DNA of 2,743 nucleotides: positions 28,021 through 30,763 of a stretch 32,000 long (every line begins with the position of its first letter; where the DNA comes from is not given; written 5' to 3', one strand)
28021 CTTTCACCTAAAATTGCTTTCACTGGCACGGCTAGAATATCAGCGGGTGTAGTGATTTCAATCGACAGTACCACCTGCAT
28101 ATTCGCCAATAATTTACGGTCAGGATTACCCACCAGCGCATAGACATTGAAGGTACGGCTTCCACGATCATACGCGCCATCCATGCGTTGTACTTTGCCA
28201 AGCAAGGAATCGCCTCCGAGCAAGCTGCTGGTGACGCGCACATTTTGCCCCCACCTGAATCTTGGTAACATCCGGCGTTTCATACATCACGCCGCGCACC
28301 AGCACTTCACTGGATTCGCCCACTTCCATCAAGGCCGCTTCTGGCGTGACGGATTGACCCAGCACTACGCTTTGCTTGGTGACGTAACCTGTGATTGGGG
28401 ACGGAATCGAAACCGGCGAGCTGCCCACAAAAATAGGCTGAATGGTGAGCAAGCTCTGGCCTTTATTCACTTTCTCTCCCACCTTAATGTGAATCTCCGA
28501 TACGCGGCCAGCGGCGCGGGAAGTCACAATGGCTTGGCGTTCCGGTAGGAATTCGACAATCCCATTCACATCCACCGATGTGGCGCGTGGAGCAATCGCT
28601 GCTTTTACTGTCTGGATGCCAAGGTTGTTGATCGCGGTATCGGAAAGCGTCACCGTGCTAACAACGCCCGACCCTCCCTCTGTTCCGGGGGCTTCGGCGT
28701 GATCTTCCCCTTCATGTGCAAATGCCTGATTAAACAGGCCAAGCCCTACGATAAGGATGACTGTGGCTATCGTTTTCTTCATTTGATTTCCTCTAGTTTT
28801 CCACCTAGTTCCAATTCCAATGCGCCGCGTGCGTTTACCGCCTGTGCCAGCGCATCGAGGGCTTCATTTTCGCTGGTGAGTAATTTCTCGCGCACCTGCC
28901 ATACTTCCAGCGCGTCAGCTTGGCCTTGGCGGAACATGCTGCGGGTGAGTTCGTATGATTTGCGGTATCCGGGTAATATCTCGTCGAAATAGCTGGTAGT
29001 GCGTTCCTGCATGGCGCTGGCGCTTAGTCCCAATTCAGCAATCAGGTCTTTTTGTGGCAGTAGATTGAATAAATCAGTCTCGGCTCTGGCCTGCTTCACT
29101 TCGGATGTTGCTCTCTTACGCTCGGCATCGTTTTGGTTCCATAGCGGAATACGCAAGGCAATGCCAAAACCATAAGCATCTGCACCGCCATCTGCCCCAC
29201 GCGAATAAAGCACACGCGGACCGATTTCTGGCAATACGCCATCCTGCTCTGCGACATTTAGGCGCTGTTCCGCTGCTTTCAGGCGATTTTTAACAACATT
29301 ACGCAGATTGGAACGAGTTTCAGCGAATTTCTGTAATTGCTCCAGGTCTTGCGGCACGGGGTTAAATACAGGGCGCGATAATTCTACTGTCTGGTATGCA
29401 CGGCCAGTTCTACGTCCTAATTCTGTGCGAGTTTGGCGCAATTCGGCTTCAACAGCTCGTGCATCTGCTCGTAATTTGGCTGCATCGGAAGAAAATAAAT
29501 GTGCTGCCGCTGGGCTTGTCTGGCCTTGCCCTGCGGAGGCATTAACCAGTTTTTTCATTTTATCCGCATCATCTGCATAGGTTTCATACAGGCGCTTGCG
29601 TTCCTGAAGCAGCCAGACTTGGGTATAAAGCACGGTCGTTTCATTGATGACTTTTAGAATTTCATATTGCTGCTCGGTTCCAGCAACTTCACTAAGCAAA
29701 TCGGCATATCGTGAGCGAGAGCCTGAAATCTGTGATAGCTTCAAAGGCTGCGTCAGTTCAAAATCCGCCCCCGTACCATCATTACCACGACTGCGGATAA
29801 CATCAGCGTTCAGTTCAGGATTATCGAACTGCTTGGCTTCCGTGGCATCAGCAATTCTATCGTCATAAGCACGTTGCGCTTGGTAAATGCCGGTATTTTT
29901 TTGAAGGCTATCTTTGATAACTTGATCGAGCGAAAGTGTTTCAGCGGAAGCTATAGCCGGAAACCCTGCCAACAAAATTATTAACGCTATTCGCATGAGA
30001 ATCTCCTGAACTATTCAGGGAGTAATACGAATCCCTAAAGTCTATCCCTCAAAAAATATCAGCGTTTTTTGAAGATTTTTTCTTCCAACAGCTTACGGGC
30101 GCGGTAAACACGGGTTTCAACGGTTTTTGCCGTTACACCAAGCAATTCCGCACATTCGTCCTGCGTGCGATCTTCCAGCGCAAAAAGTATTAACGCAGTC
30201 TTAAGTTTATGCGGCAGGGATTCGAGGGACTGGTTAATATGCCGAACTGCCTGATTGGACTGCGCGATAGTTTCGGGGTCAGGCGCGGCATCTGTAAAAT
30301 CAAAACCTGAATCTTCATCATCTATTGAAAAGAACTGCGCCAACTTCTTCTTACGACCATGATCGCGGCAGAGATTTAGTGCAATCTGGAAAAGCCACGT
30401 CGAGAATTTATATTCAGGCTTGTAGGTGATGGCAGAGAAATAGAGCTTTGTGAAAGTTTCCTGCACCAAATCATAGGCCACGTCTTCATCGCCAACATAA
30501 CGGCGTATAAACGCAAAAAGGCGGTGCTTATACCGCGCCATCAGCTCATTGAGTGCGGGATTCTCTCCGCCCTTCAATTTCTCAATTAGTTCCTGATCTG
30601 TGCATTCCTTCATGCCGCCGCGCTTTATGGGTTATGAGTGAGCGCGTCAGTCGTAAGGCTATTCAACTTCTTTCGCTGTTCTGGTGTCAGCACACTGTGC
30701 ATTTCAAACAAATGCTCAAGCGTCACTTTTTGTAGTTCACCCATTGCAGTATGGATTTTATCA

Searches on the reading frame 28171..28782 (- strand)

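Call 35: search_protein_families(library=ncbifam, proteins=[window:28171-28782:-], max_evalue=0.00001)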
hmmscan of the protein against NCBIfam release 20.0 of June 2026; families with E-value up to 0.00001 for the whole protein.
window:28171-28782:- (204 aa): 6 families
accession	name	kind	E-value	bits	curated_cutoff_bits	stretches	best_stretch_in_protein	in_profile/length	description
NF045680.1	DiMtlExpIhpB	equivalog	1.5e-10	40.6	450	1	24-180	39-193/326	divalent metal ion exporter adaptor subunit IhpB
TIGR01730.1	RND_mfp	subfamily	2.3e-10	40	94.9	1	62-115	5-58/322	efflux RND transporter periplasmic adaptor subunit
TIGR00999.1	8a0102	subfamily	8.9e-09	34.8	319.3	1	121-180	90-148/271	CzcB/NccB family metal efflux transporter periplasmic adaptor subunit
TIGR00998.1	8a0101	subfamily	3.2e-08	32.9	390.8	0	125-182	206-262/334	EmrA/EmrK family multidrug efflux transporter periplasmic adaptor subunit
TIGR02971.1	heterocyst_DevB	subfamily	3.7e-06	26.6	129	0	126-182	207-261/327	ABC exporter membrane fusion protein, DevB family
NF011715.0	PRK15136.1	equivalog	8e-06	24.7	563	0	125-178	217-269/390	multidrug efflux MFS transporter periplasmic adaptor subunit EmrA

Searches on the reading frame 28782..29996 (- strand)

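Call 35: search_protein_families(library=ncbifam, proteins=[window:28782-29996:-], max_evalue=0.00001)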
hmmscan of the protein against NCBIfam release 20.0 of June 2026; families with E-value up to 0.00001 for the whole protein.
window:28782-29996:- (405 aa): 0 families

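Call 53: search_protein_families(library=ncbifam, proteins=[window:28782-29996:-], max_evalue=0.1)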
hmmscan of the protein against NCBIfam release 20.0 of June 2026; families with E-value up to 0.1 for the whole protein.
window:28782-29996:- (405 aa): 3 families
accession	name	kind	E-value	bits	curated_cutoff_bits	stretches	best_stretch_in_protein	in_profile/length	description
NF045679.1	DiMtlExpIhpA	equivalog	1.9e-05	23.5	650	1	5-309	15-325/424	divalent metal ion exporter subunit IhpA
TIGR01845.1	outer_NodT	subfamily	0.0082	15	210.05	0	104-399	155-459/460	efflux transporter outer membrane subunit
TIGR00237.1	xseA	equivalog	0.037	13.2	180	1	160-251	246-337/389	exodeoxyribonuclease VII large subunit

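Call 63: search_protein_families(library=pfam, proteins=[window:28782-29996:-], max_evalue=0.00001)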
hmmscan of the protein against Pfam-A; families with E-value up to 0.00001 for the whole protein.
window:28782-29996:- (405 aa): 1 family
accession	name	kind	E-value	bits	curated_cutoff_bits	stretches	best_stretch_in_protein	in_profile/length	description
PF02321.23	OEP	-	1.3e-18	67.9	22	2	226-398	10-187/187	Outer membrane efflux protein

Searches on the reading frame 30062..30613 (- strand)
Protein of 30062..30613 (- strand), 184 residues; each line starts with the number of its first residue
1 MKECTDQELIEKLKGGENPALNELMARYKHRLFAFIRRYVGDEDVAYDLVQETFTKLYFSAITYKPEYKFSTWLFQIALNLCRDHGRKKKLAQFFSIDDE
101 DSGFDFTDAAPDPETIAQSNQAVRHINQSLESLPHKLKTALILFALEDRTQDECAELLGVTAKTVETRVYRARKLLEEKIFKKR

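Call 35: search_protein_families(library=ncbifam, proteins=[window:30062-30613:-], max_evalue=0.00001)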
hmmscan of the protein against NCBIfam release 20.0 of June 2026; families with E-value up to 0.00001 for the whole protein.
window:30062-30613:- (184 aa): 76 families (the best 25 are shown)
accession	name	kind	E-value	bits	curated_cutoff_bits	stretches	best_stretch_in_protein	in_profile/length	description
NF004113.0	PRK05602.1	equivalog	4.5e-34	117.9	208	1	3-181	29-202/211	RNA polymerase sigma factor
NF009166.1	PRK12513.1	equivalog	4.7e-34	117.8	206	1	2-178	5-184/193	RNA polymerase sigma factor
NF008888.0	PRK11922.1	equivalog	8.6e-32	110.6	204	1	3-182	14-198/231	RNA polymerase sigma factor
NF007223.0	PRK09641.1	equivalog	9.4e-31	107.1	209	1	5-180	4-184/187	RNA polymerase sigma factor SigW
TIGR02937.1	sigma70-ECF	superfamily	5.8e-29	100.8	42.9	1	20-179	2-164/165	sigma-70 family RNA polymerase sigma factor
NF007225.0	PRK09643.1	equivalog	1.7e-28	99.7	190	1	3-180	11-182/204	RNA polymerase sigma factor SigM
TIGR02939.1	RpoE_Sigma70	equivalog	3.7e-28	98.8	236.15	1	4-180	5-186/190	RNA polymerase sigma factor RpoE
TIGR02948.1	SigW_bacill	equivalog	3.7e-27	95.6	243.1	1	5-179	4-183/187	RNA polymerase sigma factor SigW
TIGR02985.1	Sig70_bacteroi1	subfamily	4.9e-27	95.1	126.4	1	22-180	4-162/162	RNA polymerase sigma-70 factor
NF006930.0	PRK09415.1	subfamily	1.5e-26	93.3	198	1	18-181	15-176/179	RNA polymerase factor sigma C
TIGR02950.1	SigM_subfam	subfamily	2e-26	92.7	147.95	1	21-178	2-156/159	RNA polymerase sigma factor, SigM family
NF009171.0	PRK12518.1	equivalog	9.8e-26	90.7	208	1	4-178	12-182/191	RNA polymerase sigma factor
NF007216.0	PRK09638.1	equivalog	2.1e-25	89.5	194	1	5-179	4-173/180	RNA polymerase sigma factor SigY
NF009168.0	PRK12515.1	subfamily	1.1e-24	86.9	236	1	3-179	6-178/189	RNA polymerase sigma factor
TIGR02959.1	SigZ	equivalog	4.6e-22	78.6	168.65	1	27-181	3-149/170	RNA polymerase sigma factor SigZ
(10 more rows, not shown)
